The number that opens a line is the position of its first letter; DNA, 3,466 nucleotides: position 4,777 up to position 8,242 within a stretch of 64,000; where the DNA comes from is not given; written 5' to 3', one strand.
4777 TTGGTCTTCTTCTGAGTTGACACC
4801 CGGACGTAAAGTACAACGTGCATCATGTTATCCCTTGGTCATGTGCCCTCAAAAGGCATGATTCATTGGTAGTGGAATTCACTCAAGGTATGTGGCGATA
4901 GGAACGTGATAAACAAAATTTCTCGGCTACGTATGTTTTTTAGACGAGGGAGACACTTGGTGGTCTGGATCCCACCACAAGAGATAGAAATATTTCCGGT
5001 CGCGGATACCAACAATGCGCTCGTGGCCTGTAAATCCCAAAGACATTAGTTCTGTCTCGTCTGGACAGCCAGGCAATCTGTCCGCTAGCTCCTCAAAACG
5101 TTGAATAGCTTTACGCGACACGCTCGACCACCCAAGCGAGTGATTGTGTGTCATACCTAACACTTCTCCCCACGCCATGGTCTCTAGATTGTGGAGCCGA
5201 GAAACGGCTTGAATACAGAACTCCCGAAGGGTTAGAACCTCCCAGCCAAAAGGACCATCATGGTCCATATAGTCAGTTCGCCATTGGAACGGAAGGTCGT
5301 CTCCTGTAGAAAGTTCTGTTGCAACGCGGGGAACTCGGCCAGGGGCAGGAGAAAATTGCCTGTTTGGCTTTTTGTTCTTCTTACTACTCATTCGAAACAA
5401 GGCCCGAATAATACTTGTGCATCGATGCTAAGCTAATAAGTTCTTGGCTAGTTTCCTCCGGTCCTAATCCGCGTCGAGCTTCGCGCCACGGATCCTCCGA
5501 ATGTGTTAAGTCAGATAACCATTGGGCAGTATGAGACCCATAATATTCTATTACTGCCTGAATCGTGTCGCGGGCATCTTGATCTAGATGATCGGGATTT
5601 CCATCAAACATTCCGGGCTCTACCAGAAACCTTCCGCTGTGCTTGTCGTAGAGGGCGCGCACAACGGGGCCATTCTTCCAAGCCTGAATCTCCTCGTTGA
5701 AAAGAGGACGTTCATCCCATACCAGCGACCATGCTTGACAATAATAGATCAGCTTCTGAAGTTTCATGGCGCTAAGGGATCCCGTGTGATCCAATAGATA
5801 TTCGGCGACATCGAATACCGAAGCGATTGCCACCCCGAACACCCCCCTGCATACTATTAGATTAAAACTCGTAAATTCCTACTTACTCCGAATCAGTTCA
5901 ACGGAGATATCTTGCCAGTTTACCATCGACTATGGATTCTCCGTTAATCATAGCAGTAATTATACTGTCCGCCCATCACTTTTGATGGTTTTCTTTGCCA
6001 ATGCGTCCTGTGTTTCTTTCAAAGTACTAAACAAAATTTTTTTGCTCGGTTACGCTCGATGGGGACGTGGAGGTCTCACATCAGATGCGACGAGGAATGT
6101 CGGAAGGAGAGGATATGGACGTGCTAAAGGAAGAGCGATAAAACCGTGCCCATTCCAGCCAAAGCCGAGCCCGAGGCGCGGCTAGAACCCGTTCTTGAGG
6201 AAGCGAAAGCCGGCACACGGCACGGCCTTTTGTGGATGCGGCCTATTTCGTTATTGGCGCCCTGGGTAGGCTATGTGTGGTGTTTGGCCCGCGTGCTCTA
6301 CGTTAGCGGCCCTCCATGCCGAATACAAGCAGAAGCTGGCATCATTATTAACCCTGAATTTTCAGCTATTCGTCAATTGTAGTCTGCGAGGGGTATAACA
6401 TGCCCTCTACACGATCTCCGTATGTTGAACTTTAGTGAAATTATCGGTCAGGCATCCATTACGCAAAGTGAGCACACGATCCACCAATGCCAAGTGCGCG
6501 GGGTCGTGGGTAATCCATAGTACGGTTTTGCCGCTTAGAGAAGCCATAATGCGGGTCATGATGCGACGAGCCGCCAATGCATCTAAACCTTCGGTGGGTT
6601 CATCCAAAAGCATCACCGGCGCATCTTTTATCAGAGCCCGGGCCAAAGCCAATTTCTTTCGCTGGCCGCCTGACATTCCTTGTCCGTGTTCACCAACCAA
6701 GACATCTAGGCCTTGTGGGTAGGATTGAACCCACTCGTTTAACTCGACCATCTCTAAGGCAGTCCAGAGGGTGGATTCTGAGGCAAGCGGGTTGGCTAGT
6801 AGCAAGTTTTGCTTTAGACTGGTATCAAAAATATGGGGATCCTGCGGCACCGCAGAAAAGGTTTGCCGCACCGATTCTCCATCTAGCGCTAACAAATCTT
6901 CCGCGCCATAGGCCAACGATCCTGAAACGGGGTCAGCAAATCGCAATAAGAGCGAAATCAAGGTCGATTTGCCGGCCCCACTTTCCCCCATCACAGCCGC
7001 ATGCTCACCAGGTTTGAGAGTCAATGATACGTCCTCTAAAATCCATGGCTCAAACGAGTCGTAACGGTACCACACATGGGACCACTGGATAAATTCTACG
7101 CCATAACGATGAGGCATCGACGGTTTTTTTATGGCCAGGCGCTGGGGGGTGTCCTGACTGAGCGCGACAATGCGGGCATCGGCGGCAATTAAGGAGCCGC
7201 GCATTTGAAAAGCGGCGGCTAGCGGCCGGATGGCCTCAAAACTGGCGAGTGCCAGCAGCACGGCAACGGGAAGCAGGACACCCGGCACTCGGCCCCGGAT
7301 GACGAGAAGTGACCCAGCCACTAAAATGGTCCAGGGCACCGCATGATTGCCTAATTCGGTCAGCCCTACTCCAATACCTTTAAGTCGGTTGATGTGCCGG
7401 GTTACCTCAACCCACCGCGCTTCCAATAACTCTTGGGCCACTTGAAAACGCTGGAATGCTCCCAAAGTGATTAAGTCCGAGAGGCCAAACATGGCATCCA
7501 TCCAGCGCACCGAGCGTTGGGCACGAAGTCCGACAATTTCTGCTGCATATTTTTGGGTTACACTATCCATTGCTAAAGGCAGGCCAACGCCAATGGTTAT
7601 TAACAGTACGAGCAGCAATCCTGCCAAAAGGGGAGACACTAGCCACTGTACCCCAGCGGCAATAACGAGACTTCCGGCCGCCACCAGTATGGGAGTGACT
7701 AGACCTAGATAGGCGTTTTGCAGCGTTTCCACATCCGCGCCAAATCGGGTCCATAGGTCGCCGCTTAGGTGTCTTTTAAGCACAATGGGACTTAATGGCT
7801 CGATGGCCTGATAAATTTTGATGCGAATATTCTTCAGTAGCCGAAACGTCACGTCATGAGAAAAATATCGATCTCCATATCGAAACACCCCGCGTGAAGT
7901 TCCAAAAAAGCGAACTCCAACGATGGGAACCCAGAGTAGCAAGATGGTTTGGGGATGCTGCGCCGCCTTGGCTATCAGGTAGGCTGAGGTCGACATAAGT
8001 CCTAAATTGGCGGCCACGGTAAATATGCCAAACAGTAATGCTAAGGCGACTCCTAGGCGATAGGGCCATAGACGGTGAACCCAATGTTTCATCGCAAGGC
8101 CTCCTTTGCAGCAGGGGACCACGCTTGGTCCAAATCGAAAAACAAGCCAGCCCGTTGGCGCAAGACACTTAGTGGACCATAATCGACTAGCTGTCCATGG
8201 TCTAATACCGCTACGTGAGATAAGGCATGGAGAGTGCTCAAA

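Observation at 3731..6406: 2.7-kb cassette bracketed by long inverted repeats with a hix-like palindromic core, carrying a serine recombinase and a TA pair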

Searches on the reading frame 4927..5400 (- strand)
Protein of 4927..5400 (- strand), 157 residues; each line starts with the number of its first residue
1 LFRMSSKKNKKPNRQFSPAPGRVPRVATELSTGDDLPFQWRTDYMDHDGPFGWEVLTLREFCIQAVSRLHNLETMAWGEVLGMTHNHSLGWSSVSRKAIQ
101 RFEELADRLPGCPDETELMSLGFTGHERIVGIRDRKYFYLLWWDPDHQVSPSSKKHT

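Call 6: search_protein_families(library=pfam, proteins=[window:4927-5400:-], max_evalue=0.01)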
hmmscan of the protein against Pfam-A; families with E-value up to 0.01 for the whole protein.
window:4927-5400:- (157 aa): 0 families

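Call 17: search_protein_families(library=pfam, proteins=[window:4927-5400:-], max_evalue=10)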
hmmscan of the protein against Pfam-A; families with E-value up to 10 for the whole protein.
window:4927-5400:- (157 aa): 0 families

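Call 18: search_protein_families(library=ncbifam, proteins=[window:4927-5400:-], max_evalue=1)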
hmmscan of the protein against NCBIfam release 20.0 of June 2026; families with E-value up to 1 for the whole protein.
window:4927-5400:- (157 aa): 1 family
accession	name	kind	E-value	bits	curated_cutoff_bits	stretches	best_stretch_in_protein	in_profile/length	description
NF046006.1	MAG6450_fam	subfamily_domain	8.2e-05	23.1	40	1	81-150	30-102/103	MAG6450 family protein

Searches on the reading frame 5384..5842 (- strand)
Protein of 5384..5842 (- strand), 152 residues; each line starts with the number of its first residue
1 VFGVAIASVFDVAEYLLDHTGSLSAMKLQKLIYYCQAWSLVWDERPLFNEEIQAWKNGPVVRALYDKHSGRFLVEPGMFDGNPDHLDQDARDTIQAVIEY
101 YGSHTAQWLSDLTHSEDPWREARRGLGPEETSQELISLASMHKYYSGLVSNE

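Call 6: search_protein_families(library=pfam, proteins=[window:5384-5842:-], max_evalue=0.01)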
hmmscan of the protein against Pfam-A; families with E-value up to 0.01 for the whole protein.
window:5384-5842:- (152 aa): 1 family
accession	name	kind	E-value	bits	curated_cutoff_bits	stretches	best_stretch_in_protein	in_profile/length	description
PF13274.11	SocA_Panacea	-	4e-19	70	25.7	1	28-119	1-112/113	Antitoxin SocA-like, Panacea domain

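Call 18: search_protein_families(library=ncbifam, proteins=[window:5384-5842:-], max_evalue=1)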
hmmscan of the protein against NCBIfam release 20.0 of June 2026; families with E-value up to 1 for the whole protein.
window:5384-5842:- (152 aa): 2 families
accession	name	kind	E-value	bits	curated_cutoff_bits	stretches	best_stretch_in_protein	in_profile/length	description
NF047745.1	SocA_antitoxin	equivalog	5.1e-13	49.1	190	2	12-68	6-66/176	type VI toxin-antitoxin system SocA family antitoxin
NF011116.0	PRK14545.1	equivalog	0.2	11.8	217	1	23-68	34-80/139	nucleoside-diphosphate kinase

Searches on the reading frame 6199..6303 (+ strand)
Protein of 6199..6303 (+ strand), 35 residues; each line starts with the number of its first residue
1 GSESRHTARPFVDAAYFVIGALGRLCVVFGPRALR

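Call 41: search_dna_similar(query=window:6199-6303:+, collection=plasmids, mode=protein, max_evalue=10, max_rows=15)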
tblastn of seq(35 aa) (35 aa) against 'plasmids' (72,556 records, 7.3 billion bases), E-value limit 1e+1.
Records with a match: 2; places in all: 2; records where one place covers at least 80% of the query: 0.
Best place of each record, by identity: <60% 2.
By first word of the organism name: Hymenobacter 2.
By predicted mobility (MOB-suite, as given by PLSDB): non-mobilizable 2.
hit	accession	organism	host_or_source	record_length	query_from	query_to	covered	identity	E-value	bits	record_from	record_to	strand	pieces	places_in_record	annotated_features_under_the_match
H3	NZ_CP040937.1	Hymenobacter sp. DG01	cell culture,water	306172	3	29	77%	51.9%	4e+0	30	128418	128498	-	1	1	hypothetical protein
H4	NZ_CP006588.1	Hymenobacter sp. APR13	silkworm feces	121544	3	29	77%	51.9%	4e+0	30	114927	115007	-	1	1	hypothetical protein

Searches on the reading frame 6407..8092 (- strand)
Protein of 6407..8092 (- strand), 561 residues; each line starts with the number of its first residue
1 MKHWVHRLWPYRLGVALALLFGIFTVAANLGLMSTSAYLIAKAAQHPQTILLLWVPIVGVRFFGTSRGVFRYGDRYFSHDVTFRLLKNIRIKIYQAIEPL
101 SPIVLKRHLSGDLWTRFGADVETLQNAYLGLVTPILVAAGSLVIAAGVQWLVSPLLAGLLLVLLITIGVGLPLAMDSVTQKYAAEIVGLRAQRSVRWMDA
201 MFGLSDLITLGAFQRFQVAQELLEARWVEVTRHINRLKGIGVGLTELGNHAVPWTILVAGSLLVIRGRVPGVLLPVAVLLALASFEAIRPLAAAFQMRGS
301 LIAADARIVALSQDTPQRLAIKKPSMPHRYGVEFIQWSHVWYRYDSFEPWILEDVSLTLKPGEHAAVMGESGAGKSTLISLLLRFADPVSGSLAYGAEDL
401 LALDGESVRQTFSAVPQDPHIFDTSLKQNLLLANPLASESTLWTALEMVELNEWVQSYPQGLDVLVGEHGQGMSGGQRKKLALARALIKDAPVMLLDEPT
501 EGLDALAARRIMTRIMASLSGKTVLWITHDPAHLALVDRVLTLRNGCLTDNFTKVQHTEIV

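Call 27: find_encoding_contigs(protein=window:6407-8092:-, flank=8000, max_places=10)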
Protein window:6407-8092:- (561 aa): 9 contigs read that carry it; 5 places shown.
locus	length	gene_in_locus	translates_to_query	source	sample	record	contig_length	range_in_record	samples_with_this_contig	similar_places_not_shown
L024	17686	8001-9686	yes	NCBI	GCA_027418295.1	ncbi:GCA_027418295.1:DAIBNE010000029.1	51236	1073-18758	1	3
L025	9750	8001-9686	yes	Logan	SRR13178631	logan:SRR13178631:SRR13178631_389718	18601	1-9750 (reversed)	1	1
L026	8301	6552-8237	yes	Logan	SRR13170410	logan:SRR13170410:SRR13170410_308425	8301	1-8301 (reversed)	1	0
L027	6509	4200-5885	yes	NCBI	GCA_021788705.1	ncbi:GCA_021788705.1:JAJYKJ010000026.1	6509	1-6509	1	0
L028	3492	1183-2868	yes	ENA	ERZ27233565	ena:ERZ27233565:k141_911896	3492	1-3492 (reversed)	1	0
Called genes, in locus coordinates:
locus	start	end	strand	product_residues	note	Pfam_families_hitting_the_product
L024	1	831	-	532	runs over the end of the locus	PF03323:GerA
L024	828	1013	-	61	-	-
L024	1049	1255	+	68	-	-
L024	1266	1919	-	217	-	PF00072:Response_reg, PF00196:GerE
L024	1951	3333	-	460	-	PF01590:GAF, PF13185:GAF_2, PF07730:HisKA_3, PF02518:HATPase_c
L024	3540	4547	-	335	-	PF02322:Cyt_bd_oxida_II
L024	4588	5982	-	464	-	PF01654:Cyt_bd_oxida_I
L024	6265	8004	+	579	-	PF00664:ABC_membrane, PF00005:ABC_tran, PF02463:SMC_N (faint)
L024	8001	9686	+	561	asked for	PF00664:ABC_membrane (weak), PF00005:ABC_tran, PF13304:AAA_21 (weak)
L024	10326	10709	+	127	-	PF13274:SocA_Panacea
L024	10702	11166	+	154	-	-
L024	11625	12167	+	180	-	PF00239:Resolvase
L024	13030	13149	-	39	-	-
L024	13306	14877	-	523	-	PF00501:AMP-binding, PF13193:AMP-binding_C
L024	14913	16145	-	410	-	PF02771:Acyl-CoA_dh_N, PF02770:Acyl-CoA_dh_M, PF00441:Acyl-CoA_dh_1, PF08028:Acyl-CoA_dh_2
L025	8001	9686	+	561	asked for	PF00664:ABC_membrane (weak), PF00005:ABC_tran, PF13304:AAA_21 (weak)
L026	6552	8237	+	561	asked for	PF00664:ABC_membrane (weak), PF00005:ABC_tran, PF13304:AAA_21 (weak)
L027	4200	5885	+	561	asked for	PF00664:ABC_membrane (weak), PF00005:ABC_tran, PF13304:AAA_21 (weak)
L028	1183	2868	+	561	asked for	PF00664:ABC_membrane (weak), PF00005:ABC_tran, PF13304:AAA_21 (weak)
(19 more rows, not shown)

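Call 32: find_homologous_proteins(query=window:6407-8092:-, max_evalue=1e-60)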
Query window:6407-8092:- (561 aa): 2868 proteins with E <= 1e-60 among 8000 candidates; the best 120 are listed.
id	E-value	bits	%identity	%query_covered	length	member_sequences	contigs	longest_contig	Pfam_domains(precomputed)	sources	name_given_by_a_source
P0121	0.0e+0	1224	99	100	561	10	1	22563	PF00005.34,PF13304.13,PF00664.29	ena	-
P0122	1.6e-264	896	73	100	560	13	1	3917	PF00005.34,PF13304.13,PF00664.29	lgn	-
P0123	9.2e-165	567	51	98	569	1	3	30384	PF00005.34,PF00664.29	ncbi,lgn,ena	-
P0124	4.5e-163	561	52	97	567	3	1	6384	PF00005.34,PF02463.26,PF00664.29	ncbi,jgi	jgi:ATP-binding cassette subfamily C protein CydC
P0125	2.7e-162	559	52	98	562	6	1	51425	PF00005.34,PF13191.13,PF00664.29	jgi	-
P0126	4.0e-161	555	48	100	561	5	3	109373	PF00005.34,PF13304.13,PF00664.29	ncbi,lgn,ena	-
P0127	5.9e-144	498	38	97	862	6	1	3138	PF01926.30,PF01935.24,PF00005.34,PF13555.13,PF13671.13,PF13401.13,PF03193.23,PF02463.26,PF13304.13,PF13191.13,PF00664.29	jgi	jgi:ATP-binding cassette subfamily C protein CydCD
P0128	2.4e-138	480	39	96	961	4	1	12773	PF01926.30,PF13555.13,PF13671.13,PF13401.13,PF03193.23,PF07728.21,PF13304.13,PF13191.13,PF01935.24,PF00005.34,PF13521.13,PF02463.26,PF20720.4,PF00664.29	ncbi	ncbi:MAG TPA: thiol reductant ABC exporter subunit CydC, partial [Anaerolineales bacterium]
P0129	3.5e-138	479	40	97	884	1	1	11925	PF01926.30,PF00005.34,PF13555.13,PF13401.13,PF03193.23,PF02463.26,PF13304.13,PF13191.13,PF00664.29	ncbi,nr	ncbi:MAG TPA: thiol reductant ABC exporter subunit CydC, partial [Chloroflexota bacterium]|nr:thiol 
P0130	3.7e-138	479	39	98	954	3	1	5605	PF01935.24,PF00005.34,PF22039.2,PF13555.13,PF13401.13,PF03193.23,PF02463.26,PF13304.13,PF20720.4,PF13191.13,PF00664.29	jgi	jgi:ATP-binding cassette subfamily C protein CydCD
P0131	4.1e-136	473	35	96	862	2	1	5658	PF01926.30,PF01935.24,PF00005.34,PF13555.13,PF13401.13,PF03193.23,PF02463.26,PF13304.13,PF13191.13,PF00664.29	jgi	jgi:ATP-binding cassette subfamily C protein CydCD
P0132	7.1e-136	472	48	92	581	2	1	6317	PF00005.34,PF13304.13,PF00664.29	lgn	-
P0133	8.7e-136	471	36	96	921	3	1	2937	PF01926.30,PF13555.13,PF13401.13,PF03193.23,PF07728.21,PF13304.13,PF13191.13,PF09818.16,PF01935.24,PF00005.34,PF02463.26,PF20720.4,PF00664.29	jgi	jgi:ATP-binding cassette subfamily C protein CydCD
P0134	7.5e-135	468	45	97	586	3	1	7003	PF00005.34,PF00664.29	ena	-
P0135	7.9e-135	468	45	98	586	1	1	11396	PF00005.34,PF00664.29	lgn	-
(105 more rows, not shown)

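Call 33: find_encoding_contigs(protein=P0121, flank=10000, max_places=10)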
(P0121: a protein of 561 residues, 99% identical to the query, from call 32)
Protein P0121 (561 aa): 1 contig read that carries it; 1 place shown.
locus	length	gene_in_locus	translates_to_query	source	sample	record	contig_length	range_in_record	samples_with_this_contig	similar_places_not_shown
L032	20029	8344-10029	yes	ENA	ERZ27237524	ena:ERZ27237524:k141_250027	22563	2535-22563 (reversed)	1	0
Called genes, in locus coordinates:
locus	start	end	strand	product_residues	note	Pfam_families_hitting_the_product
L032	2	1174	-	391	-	?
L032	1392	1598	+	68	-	-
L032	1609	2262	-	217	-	PF00072:Response_reg, PF00196:GerE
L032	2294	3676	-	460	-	PF01590:GAF, PF13185:GAF_2, PF07730:HisKA_3, PF02518:HATPase_c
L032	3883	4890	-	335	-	PF02322:Cyt_bd_oxida_II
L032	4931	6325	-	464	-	PF01654:Cyt_bd_oxida_I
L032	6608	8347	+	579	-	PF00664:ABC_membrane, PF02463:SMC_N (faint), PF00005:ABC_tran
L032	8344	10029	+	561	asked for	PF00664:ABC_membrane (weak), PF00005:ABC_tran, PF13304:AAA_21 (weak)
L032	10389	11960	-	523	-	PF00501:AMP-binding, PF13193:AMP-binding_C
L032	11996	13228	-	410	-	PF02771:Acyl-CoA_dh_N, PF02770:Acyl-CoA_dh_M, PF00441:Acyl-CoA_dh_1, PF08028:Acyl-CoA_dh_2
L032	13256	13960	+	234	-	PF00440:TetR_N, PF17932:TetR_C_24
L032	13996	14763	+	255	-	PF00378:ECH_1, PF16113:ECH_2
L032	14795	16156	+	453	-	PF07287:AtuA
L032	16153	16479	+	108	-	PF23544:AtuA_ferredoxin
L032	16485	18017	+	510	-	PF01039:Carboxyl_trans, PF03255:ACCA (faint)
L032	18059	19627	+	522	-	PF00501:AMP-binding, PF13193:AMP-binding_C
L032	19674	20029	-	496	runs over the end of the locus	PF00171:Aldedh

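Call 34: find_encoding_contigs(protein=P0122, flank=10000, max_places=10)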
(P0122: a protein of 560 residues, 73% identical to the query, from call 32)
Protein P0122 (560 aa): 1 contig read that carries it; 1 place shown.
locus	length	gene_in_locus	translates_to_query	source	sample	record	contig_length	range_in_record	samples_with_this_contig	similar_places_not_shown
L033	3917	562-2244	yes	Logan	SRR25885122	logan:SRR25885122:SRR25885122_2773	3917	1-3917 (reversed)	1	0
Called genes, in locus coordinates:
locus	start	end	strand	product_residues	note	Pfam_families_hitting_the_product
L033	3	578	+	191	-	?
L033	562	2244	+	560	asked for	PF00664:ABC_membrane, PF13304:AAA_21 (faint), PF00005:ABC_tran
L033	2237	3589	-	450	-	PF00232:Glyco_hydro_1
